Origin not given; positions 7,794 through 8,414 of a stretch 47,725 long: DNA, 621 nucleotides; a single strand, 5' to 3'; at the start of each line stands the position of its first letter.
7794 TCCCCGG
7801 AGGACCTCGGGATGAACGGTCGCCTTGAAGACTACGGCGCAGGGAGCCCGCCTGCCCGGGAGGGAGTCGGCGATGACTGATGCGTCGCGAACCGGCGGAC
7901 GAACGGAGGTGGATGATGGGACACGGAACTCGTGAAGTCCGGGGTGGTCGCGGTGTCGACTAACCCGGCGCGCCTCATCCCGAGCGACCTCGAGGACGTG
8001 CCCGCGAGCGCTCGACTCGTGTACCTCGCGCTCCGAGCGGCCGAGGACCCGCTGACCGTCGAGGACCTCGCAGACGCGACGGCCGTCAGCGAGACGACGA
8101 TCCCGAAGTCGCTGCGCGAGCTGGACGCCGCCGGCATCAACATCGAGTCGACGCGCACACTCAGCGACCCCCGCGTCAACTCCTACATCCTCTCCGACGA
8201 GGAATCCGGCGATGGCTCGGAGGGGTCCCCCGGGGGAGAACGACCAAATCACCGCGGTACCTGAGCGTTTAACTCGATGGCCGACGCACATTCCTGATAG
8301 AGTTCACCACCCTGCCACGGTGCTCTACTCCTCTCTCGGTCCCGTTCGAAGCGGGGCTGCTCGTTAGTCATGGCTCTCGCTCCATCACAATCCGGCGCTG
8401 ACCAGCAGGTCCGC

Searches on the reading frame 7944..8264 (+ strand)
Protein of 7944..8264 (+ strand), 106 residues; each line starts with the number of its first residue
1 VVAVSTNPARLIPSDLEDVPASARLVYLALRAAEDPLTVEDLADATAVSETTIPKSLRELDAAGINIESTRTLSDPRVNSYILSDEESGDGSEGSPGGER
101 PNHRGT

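Call 43: search_protein_families(library=pfam, proteins=[window:7944-8264:+], max_evalue=0.01)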
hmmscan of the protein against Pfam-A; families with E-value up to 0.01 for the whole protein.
window:7944-8264:+ (106 aa): 9 families
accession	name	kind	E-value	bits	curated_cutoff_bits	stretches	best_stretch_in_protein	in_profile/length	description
PF08279.18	HTH_11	-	1.6e-08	34.7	25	1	27-71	6-50/55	HTH domain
PF00392.27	GntR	-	0.00024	21.1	27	1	33-65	20-53/64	Bacterial regulatory proteins, gntR family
PF02082.26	Rrf2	-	0.00041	21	30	1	25-69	12-55/132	Iron-dependent Transcriptional regulator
PF22953.2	SpnB_Rossmann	-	0.00065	20.4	27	1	4-42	125-163/170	Polyketide synthase extender module SpnB, Rossmann fold domain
PF01978.25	TrmB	-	0.0021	18.3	25.6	1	26-65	13-51/68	Sugar-specific transcriptional regulator TrmB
PF01022.26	HTH_5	-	0.0025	18.1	22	1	33-65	12-44/47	Bacterial regulatory protein, arsR family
PF13545.12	HTH_Crp_2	-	0.003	17.9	27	1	25-67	7-52/70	Crp-like helix-turn-helix domain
PF12840.13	HTH_20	-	0.0052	17.2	27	1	26-65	9-47/51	Helix-turn-helix domain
PF25213.1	HVO_A0261_N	-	0.0098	16.2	35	0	21-64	9-52/86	HVO_A0261 N-terminal domain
